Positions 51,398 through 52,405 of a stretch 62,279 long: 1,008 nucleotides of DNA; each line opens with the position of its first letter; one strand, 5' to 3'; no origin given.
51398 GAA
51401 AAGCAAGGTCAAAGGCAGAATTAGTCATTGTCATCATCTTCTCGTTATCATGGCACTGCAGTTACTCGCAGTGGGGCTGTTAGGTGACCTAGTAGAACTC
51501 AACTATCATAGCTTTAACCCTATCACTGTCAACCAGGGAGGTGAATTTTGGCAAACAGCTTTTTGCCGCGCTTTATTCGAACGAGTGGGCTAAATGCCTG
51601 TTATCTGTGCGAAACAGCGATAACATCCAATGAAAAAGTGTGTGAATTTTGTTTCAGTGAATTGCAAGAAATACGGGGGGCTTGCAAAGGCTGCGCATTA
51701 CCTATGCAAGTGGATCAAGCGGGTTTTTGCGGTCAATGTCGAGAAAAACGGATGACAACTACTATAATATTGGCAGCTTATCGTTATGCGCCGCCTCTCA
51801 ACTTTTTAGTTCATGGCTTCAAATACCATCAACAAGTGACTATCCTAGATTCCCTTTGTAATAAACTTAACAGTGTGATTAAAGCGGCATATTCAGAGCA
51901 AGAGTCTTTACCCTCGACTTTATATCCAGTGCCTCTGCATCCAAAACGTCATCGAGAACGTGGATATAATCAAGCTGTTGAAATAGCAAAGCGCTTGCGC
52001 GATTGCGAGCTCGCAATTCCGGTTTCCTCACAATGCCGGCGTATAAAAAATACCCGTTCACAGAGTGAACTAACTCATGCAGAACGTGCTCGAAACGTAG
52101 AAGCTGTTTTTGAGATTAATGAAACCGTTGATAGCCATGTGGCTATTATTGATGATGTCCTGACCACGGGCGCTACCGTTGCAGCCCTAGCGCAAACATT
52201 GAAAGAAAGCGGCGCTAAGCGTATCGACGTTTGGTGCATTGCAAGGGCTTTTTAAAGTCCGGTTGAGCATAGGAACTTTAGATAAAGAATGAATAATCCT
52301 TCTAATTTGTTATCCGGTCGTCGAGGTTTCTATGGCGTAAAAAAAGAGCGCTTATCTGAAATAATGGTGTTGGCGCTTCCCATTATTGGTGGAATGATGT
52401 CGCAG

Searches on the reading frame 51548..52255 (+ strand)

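Call 55: search_protein_families(library=ncbifam, proteins=[window:51548-52255:+], max_evalue=0.00001)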
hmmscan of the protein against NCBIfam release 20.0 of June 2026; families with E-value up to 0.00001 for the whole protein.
window:51548-52255:+ (235 aa): 5 families
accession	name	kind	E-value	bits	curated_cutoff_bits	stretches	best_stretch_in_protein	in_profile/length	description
NF008616.0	PRK11595.1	equivalog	1.9e-42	145.3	304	1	16-234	6-226/227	DNA utilization protein GntX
TIGR00201.1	comF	subfamily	5.1e-33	114.6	233.55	1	18-233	1-190/190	ComF family protein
NF002095.0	PRK00934.1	equivalog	3e-07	29.9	296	1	192-231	202-241/287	ribose-phosphate diphosphokinase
TIGR01251.1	ribP_PPkin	subfamily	1.2e-06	27.7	113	1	169-231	191-246/309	ribose-phosphate diphosphokinase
NF009211.0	PRK12560.1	equivalog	7.5e-06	25.8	188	0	195-231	114-150/187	adenine phosphoribosyltransferase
